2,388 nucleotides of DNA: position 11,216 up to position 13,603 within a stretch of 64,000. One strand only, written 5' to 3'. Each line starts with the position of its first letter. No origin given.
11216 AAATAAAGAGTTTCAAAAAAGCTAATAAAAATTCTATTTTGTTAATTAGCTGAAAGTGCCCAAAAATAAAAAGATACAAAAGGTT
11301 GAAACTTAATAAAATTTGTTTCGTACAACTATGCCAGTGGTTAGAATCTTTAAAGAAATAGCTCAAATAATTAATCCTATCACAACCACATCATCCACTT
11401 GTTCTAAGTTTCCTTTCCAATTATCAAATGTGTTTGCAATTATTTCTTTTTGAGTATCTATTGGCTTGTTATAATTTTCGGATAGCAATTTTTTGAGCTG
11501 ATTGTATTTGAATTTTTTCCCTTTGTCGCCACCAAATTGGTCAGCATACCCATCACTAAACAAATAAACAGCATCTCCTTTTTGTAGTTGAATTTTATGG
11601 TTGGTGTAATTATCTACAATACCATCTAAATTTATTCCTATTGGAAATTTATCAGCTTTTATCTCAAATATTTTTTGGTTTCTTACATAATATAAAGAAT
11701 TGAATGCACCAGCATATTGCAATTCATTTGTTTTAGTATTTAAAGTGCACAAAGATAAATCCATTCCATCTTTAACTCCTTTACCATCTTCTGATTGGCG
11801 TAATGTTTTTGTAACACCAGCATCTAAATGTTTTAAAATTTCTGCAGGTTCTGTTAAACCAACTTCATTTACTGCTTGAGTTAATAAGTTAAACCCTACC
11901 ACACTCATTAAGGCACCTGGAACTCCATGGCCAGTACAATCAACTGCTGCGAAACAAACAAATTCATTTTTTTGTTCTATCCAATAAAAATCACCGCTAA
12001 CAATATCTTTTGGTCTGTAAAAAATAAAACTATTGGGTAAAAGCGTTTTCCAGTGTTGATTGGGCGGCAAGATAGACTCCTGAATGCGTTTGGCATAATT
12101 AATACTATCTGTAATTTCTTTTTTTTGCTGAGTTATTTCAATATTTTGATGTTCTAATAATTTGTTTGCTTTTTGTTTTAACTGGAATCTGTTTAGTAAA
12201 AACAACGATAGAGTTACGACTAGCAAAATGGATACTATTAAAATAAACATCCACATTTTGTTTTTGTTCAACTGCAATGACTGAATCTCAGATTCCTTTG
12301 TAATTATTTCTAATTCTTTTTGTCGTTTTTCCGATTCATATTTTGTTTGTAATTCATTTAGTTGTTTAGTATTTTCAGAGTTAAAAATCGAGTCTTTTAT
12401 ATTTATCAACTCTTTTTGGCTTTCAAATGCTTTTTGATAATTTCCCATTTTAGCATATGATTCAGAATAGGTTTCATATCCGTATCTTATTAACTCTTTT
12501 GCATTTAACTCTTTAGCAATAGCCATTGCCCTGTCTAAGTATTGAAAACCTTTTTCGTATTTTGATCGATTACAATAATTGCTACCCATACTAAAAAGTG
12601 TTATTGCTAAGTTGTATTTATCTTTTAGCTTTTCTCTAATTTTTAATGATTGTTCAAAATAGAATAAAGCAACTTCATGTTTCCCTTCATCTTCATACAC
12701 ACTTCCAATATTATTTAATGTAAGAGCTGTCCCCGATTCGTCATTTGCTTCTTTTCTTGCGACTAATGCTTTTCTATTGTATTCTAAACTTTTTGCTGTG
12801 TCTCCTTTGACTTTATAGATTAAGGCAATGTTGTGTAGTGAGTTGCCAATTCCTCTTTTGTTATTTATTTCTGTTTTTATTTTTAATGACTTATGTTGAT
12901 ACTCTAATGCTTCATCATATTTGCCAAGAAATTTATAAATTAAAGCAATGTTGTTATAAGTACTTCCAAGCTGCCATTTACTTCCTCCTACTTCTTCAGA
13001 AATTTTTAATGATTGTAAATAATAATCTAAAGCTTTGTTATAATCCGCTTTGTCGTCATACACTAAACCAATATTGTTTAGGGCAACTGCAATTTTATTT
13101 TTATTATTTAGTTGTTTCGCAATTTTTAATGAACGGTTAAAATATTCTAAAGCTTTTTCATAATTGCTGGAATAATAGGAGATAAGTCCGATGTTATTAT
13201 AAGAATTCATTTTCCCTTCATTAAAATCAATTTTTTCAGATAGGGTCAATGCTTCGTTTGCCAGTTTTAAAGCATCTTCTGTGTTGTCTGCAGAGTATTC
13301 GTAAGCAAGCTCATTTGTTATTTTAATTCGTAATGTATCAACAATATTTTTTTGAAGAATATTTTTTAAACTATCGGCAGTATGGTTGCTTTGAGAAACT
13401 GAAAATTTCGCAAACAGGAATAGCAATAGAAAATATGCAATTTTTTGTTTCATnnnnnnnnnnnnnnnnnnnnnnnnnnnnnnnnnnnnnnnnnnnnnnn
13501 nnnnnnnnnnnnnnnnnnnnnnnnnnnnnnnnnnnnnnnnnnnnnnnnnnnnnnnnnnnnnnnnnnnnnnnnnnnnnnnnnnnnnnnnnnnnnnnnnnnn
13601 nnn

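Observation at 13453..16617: Two-component-regulator-type beta-propeller/Y_Y_Y periplasmic sensor wired to a PP2C phosphatase instead of a histidine kinase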

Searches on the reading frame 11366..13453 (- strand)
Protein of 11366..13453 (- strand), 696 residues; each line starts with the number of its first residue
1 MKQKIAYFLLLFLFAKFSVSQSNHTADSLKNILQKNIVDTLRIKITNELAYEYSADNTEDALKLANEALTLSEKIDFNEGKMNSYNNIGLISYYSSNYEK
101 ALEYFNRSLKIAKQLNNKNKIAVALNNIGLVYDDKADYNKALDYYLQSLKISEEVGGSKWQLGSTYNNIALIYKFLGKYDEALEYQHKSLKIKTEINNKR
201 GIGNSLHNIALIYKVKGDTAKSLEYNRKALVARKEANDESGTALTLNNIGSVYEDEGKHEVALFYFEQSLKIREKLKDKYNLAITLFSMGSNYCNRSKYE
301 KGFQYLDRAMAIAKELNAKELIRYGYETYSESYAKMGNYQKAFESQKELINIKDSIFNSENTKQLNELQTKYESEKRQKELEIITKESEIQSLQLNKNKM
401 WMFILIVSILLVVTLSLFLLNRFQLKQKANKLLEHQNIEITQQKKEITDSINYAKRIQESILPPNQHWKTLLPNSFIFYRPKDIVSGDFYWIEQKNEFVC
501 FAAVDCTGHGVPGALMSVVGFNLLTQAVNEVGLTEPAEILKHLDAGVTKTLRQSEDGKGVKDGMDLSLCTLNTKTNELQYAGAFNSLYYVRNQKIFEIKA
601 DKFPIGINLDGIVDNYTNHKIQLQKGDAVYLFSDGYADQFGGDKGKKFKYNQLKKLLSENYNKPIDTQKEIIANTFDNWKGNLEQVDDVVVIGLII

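Call 5: search_protein_families(library=pfam, proteins=[window:11366-13453:-], max_evalue=0.01)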
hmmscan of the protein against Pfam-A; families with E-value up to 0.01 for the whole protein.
window:11366-13453:- (696 aa): 10 families
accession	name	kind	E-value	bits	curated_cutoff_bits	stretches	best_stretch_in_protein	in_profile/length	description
PF13424.12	TPR_12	-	1.3e-46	157.1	30.1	4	121-194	2-76/77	Tetratricopeptide repeat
PF13374.12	TPR_10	-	2.9e-32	110.2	27.5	4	164-196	3-35/42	Tetratricopeptide repeat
PF00515.34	TPR_1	-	2.4e-26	90.9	27.8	4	84-112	3-31/34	Tetratricopeptide repeat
PF07719.23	TPR_2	-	3.3e-25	86.5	27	4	84-113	3-32/34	Tetratricopeptide repeat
PF13181.12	TPR_8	-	3.2e-22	77.2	25.7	3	165-193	3-31/34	Tetratricopeptide repeat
PF07228.17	SpoIIE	-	4.1e-21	76.2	25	1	499-692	5-187/192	Stage II sporulation protein E (SpoIIE)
PF13176.12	TPR_7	-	3.2e-17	61.5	27.9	1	124-154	1-31/36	Tetratricopeptide repeat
PF17874.7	TPR_MalT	-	7e-11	42.4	45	1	54-200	13-159/336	MalT-like TPR region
PF01261.30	AP_endonuc_2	-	7.4e-06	26.3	31.1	0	272-352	33-114/249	Xylose isomerase-like TIM barrel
PF10579.15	Rapsyn_N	-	0.0037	17.8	23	0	134-198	18-78/80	Rapsyn N-terminal myristoylation and linker region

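Call 6: search_protein_families(library=ncbifam, proteins=[window:11366-13453:-], max_evalue=0.01)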
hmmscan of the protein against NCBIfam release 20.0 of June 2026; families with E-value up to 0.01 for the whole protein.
window:11366-13453:- (696 aa): 10 families
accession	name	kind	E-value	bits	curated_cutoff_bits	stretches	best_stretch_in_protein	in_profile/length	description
NF038263.1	prot_phos_SiaA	equivalog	3e-62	211.1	700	1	431-693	395-654/658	biofilm regulation protein phosphatase SiaA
NF053520.1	HK_Porph_FimS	equivalog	5.7e-42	143.8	600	2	163-434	124-389/618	sensor histidine kinase FimS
NF041717.1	HaaA_phane_TPR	equivalog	2.4e-22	78.9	1125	1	54-317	604-866/882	cyclophane-containing RiPP biosynthesis TPR protein HaaT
NF002725.1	PRK02603.1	equivalog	1.7e-15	57.5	143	3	135-223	48-126/173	photosystem I assembly protein Ycf3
NF053617.1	SARPRegAfsRStmc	equivalog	3.3e-15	55.1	1430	2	55-233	749-926/986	SARP-family global regulator AfsR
NF040586.1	FxSxx_TPR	equivalog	2.3e-12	46.2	300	2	165-275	474-588/830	FxSxx-COOH system tetratricopeptide repeat protein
NF053779.1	BT3442_fam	equivalog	3.8e-09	35.8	940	2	129-448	109-403/563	BT3442 family protein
NF053720.1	NsdA_fam_reg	subfamily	3e-05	23.7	75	0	89-144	208-263/432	NsdA family TPR-like regulatory protein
TIGR02521.1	type_IV_pilW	equivalog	0.00016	21.3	154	1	70-201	87-217/234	type IV pilus biogenesis/stability protein PilW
NF058541.1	SusR_regulator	equivalog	0.0017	17.6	480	1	92-264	52-224/515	SusR family glycan utilization regulator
